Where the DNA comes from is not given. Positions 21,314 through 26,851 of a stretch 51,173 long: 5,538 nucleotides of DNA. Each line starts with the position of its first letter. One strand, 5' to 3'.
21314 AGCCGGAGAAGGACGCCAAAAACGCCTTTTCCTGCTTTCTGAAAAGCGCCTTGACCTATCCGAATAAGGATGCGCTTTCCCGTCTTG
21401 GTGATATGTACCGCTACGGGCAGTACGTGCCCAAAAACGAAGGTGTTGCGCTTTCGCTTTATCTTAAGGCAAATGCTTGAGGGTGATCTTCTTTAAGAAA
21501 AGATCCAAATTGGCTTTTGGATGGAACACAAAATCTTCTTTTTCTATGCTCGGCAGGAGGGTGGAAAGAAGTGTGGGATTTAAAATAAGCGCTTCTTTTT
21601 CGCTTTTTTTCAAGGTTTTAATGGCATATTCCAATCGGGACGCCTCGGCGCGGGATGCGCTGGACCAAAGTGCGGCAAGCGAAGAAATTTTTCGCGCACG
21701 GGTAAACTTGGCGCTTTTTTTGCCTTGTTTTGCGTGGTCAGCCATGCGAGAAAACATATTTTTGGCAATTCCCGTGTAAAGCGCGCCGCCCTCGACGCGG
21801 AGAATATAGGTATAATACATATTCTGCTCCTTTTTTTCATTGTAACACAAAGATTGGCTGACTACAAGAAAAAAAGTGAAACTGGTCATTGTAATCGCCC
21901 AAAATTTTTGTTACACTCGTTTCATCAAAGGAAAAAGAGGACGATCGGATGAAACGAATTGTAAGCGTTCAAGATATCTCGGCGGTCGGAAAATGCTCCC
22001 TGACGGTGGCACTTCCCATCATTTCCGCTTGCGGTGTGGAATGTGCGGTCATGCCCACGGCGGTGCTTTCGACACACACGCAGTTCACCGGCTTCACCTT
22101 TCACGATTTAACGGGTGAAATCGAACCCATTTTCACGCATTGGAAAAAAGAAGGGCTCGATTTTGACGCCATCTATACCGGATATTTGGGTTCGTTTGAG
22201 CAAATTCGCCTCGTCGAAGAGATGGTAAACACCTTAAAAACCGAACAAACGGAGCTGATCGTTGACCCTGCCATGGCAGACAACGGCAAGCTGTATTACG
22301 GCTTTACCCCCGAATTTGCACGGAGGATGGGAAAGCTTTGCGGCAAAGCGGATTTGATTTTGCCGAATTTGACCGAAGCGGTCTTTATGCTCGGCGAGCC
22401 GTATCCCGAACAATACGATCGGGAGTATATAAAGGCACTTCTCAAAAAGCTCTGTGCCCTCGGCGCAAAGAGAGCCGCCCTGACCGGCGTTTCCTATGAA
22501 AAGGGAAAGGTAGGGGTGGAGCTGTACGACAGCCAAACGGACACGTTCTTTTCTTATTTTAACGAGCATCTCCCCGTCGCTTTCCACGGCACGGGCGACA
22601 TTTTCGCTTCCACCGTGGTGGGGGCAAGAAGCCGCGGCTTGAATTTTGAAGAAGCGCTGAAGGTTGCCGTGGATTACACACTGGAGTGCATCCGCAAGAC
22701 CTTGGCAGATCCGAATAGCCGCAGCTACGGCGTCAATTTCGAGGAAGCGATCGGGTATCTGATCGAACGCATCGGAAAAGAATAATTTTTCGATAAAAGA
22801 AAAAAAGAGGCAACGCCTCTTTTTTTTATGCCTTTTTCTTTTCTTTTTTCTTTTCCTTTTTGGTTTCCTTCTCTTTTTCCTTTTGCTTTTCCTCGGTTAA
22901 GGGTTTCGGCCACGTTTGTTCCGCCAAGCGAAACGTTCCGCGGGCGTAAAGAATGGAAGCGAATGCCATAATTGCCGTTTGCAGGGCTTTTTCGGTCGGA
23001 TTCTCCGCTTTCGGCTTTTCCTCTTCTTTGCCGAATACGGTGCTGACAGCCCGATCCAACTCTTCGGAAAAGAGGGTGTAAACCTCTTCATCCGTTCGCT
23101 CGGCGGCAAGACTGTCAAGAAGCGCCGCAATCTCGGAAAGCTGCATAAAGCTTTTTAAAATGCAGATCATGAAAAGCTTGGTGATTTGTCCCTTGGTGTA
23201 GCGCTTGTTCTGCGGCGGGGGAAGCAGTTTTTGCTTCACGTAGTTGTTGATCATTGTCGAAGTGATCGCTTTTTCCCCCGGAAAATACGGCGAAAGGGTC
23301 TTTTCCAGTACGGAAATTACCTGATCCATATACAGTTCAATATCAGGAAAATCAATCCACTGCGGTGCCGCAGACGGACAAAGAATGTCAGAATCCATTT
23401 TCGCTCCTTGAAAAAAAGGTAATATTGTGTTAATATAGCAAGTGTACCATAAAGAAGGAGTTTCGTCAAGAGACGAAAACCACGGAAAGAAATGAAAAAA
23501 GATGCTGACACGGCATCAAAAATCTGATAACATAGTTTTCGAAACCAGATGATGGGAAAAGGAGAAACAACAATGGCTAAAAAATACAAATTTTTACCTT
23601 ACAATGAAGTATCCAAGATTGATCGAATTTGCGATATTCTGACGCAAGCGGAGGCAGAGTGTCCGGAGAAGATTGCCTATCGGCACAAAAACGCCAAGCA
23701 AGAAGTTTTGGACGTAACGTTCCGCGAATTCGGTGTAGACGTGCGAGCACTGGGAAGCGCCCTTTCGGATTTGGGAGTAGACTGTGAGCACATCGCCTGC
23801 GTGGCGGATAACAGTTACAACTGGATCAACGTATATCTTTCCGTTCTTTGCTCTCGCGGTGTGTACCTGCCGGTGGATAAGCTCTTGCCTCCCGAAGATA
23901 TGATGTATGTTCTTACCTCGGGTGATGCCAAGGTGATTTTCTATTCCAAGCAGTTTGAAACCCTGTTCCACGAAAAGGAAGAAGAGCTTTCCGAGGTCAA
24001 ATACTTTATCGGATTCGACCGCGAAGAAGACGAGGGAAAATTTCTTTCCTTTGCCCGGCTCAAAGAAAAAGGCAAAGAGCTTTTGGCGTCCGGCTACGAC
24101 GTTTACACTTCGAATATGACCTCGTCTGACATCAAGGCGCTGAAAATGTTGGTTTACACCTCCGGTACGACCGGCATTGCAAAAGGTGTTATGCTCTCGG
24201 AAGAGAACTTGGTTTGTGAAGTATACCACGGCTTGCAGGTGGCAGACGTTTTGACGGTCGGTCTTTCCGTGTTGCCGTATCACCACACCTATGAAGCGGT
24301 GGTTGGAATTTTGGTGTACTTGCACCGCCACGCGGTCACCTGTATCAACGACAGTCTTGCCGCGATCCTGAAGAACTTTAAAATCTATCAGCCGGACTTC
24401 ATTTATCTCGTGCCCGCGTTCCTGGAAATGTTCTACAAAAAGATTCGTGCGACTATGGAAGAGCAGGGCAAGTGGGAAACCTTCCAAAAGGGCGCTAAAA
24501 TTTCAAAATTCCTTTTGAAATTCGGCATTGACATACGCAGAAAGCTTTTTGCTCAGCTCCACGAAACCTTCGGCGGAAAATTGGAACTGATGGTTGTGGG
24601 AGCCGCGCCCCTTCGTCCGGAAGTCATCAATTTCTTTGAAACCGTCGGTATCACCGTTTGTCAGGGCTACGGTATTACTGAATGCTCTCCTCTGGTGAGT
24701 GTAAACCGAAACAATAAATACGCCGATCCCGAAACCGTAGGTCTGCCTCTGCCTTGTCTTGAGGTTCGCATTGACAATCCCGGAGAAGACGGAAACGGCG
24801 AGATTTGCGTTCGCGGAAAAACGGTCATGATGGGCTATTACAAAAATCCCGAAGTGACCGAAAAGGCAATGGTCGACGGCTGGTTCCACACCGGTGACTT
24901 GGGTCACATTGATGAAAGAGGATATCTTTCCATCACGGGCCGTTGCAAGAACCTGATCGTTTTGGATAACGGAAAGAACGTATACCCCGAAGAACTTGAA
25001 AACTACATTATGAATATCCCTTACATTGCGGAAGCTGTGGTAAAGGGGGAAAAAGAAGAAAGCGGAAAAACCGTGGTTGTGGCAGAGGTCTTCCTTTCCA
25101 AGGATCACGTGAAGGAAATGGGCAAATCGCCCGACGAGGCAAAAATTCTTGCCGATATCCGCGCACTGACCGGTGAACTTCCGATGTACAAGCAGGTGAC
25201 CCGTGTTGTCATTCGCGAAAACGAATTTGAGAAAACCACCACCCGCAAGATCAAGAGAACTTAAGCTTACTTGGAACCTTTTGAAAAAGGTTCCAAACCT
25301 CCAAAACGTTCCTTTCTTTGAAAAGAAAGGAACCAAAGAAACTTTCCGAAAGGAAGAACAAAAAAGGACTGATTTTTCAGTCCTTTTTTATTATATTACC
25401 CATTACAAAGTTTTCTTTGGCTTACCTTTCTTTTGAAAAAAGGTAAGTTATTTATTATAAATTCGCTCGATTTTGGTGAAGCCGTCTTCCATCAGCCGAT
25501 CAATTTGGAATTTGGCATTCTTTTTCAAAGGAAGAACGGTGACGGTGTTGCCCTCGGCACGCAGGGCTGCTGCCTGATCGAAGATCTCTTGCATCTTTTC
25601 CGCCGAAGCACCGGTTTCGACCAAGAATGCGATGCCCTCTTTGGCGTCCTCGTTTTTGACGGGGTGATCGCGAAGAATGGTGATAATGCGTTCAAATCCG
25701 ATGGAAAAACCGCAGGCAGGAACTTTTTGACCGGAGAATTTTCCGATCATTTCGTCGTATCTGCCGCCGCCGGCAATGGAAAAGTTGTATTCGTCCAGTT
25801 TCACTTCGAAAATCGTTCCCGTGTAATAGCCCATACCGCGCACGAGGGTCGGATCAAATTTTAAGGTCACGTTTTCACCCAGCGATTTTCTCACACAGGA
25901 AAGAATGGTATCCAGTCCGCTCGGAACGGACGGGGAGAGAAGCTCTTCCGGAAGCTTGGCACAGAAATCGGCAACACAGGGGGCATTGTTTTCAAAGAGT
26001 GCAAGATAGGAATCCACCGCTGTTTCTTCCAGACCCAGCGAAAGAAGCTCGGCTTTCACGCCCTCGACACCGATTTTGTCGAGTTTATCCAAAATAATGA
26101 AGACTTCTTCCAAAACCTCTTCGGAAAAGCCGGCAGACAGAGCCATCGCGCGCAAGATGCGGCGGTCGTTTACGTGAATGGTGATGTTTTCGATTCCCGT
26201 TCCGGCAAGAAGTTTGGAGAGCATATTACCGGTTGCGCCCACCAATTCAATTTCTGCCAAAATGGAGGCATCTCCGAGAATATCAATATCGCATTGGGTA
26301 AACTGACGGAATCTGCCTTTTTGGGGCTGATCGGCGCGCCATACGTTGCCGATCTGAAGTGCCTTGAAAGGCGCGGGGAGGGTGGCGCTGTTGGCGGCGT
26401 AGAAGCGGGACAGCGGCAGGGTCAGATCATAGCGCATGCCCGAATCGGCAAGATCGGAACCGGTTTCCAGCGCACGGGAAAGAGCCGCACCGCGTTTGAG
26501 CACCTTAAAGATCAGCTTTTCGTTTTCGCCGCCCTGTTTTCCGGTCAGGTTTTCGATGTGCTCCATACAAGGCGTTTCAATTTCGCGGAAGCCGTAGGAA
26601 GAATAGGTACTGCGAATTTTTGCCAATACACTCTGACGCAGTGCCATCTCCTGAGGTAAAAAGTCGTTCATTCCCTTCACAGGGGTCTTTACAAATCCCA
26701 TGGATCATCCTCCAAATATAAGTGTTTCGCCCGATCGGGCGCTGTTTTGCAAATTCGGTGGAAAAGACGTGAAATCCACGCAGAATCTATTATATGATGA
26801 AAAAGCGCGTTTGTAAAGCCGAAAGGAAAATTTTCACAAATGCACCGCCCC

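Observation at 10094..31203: Five same-orientation copies of a modular BOX/REP-like palindromic repeat family in 21 kb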

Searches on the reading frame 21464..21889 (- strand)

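Call 91: search_protein_families(library=pfam, proteins=[window:21464-21889:-], max_evalue=0.00001)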
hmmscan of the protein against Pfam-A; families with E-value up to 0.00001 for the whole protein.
window:21464-21889:- (141 aa): 1 family
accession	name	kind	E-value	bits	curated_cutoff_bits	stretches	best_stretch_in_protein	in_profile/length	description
PF01541.30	GIY-YIG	-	2.2e-08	34.7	22.6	1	24-98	1-76/78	GIY-YIG catalytic domain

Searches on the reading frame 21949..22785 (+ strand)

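Call 91: search_protein_families(library=pfam, proteins=[window:21949-22785:+], max_evalue=0.00001)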
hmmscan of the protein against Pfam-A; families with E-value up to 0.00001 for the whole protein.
window:21949-22785:+ (278 aa): 2 families
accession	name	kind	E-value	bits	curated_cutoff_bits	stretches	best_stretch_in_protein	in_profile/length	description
PF08543.17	Phos_pyr_kin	-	5.1e-19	69.1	27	1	66-252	55-236/246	Phosphomethylpyrimidine kinase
PF00294.29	PfkB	-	3.3e-09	36.9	25.8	1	123-243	173-285/302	pfkB family carbohydrate kinase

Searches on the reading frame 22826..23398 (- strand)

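Call 91: search_protein_families(library=pfam, proteins=[window:22826-23398:-], max_evalue=0.00001)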
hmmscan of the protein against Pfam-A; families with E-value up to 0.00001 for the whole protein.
window:22826-23398:- (190 aa): 1 family
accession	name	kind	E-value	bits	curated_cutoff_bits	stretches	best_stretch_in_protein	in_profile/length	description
PF08876.17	DUF1836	-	2.7e-29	101.7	27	1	12-105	1-95/105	Domain of unknown function (DUF1836)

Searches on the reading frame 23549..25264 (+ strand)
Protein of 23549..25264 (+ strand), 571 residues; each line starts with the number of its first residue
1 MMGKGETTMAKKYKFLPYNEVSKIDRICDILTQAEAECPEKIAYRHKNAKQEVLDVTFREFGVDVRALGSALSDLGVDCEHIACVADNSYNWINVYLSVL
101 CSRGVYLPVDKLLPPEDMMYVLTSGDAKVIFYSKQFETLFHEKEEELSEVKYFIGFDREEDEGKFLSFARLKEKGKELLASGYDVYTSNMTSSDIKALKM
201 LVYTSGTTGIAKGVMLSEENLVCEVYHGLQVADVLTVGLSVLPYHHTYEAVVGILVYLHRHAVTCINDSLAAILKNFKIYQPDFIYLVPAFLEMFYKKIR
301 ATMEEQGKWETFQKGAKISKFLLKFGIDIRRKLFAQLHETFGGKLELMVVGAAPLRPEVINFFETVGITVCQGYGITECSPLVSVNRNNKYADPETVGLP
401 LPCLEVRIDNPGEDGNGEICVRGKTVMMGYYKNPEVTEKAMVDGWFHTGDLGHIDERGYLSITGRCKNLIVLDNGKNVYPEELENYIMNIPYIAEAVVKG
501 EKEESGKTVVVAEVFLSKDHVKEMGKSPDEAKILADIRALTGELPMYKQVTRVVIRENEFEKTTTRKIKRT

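Call 14: search_protein_families(library=ncbifam, proteins=[window:23549-25264:+])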
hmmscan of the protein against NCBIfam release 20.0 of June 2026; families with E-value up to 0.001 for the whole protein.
window:23549-25264:+ (571 aa): 99 families (the best 25 are shown)
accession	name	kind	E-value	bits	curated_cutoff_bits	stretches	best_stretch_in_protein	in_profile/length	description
NF004837.0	PRK06187.1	subfamily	8e-79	265.3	476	2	344-570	287-515/531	long-chain-fatty-acid--CoA ligase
NF005702.0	PRK07514.1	subfamily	5.3e-51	173.5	558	2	337-568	264-491/506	malonyl-CoA synthase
NF004114.0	PRK05605.1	equivalog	1.2e-50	172.4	766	2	348-570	343-562/575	long-chain-fatty-acid--CoA ligase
NF005801.1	PRK07656.1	equivalog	1.7e-50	172.1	657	2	345-504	281-440/500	FadD3 family acyl-CoA ligase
NF006182.0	PRK08316.1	subfamily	6.2e-48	163.5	663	2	367-568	312-508/523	fatty acyl-CoA synthetase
NF009233.0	PRK12583.1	subfamily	1.6e-45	155.6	832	2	370-522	346-505/558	fatty acid CoA ligase family protein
NF002966.0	PRK03640.1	equivalog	6.2e-45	153.7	556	2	332-570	242-473/483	o-succinylbenzoate--CoA ligase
NF052269.1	Staph_lig_FadD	equivalog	2.3e-44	151.6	650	2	344-521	266-447/499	long-chain-fatty-acid--CoA ligase FadD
TIGR01923.1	menE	equivalog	4e-44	151.2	330.15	2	344-504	225-385/442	o-succinylbenzoate--CoA ligase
NF038343.1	ligase_FadD11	exception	7.8e-44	150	950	2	336-532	319-512/585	fatty acid--CoA ligase FadD11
NF006523.0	PRK08974.1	equivalog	3.6e-43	147.5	884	2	343-514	325-502/561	long-chain-fatty-acid--CoA ligase FadD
NF006020.0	PRK08162.1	subfamily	3.3e-42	144.5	677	2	415-569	388-530/545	acyl-CoA synthetase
NF005307.0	PRK06839.1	equivalog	2e-41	142.2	748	2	348-569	269-485/496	o-succinylbenzoate--CoA ligase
NF005676.0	PRK07470.1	equivalog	3.6e-41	141.4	774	2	403-568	361-520/544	acyl-CoA synthetase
NF005714.0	PRK07529.1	subfamily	1.4e-40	139.3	632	2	345-502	340-510/640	acyl-CoA synthetase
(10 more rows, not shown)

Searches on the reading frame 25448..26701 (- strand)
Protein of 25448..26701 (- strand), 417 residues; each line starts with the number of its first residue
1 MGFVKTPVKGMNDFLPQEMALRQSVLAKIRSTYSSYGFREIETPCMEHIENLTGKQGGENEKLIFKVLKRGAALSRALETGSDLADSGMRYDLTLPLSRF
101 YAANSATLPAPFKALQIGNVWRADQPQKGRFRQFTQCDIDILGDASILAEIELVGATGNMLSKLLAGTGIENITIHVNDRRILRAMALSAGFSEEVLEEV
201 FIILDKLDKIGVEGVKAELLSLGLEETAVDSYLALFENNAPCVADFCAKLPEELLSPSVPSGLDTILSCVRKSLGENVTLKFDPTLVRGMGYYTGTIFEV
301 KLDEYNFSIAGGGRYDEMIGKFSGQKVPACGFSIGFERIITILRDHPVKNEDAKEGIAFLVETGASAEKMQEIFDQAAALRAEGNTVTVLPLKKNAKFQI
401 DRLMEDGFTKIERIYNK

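Call 14: search_protein_families(library=ncbifam, proteins=[window:25448-26701:-])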
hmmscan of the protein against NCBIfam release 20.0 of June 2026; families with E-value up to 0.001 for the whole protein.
window:25448-26701:- (417 aa): 20 families
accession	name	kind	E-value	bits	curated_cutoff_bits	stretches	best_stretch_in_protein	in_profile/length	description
TIGR00442.1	hisS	equivalog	6.5e-94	315.2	286.75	1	7-407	2-374/406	histidine--tRNA ligase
NF009085.0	PRK12420.1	equivalog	1.4e-65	222.3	540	1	7-371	6-356/426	histidine--tRNA ligase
TIGR00443.1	hisZ_biosyn_reg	equivalog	9.1e-52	176.1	271.65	1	13-343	2-312/314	ATP phosphoribosyltransferase regulatory subunit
NF008941.0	PRK12292.2-4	equivalog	3e-40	138.4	447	1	9-394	11-367/393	ATP phosphoribosyltransferase regulatory subunit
NF008940.0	PRK12292.2-3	equivalog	1.5e-30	106.3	450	1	5-400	3-376/404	ATP phosphoribosyltransferase regulatory subunit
NF008936.0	PRK12292.1-3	equivalog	1.1e-28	100.2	492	1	8-361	8-343/406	ATP phosphoribosyltransferase regulatory subunit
NF008935.0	PRK12292.1-1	equivalog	3.1e-26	92.2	350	1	10-403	9-369/382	ATP phosphoribosyltransferase regulatory subunit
NF008942.0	PRK12292.2-5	equivalog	2.8e-23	82.2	643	1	9-388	13-369/434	ATP phosphoribosyltransferase regulatory subunit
NF008938.0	PRK12292.1-6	equivalog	5e-23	81.6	833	2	9-166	10-153/420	ATP phosphoribosyltransferase regulatory subunit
NF009086.0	PRK12421.1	equivalog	9.5e-23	80.7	318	1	10-395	12-365/389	ATP phosphoribosyltransferase regulatory subunit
NF008945.0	PRK12292.3-3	equivalog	8.8e-20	71.1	409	1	10-353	5-311/368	ATP phosphoribosyltransferase regulatory subunit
NF008937.0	PRK12292.1-4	equivalog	1.1e-19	70.6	693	1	9-388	11-361/395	ATP phosphoribosyltransferase regulatory subunit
NF008939.0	PRK12292.2-1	equivalog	1.6e-18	66.6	335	1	6-397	4-374/391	ATP phosphoribosyltransferase regulatory subunit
NF008943.0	PRK12292.3-1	equivalog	1.3e-17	64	690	1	9-344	28-331/403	ATP phosphoribosyltransferase regulatory subunit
NF008953.0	PRK12295.1-6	equivalog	8.5e-17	61.2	384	2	279-340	312-376/384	ATP phosphoribosyltransferase regulatory subunit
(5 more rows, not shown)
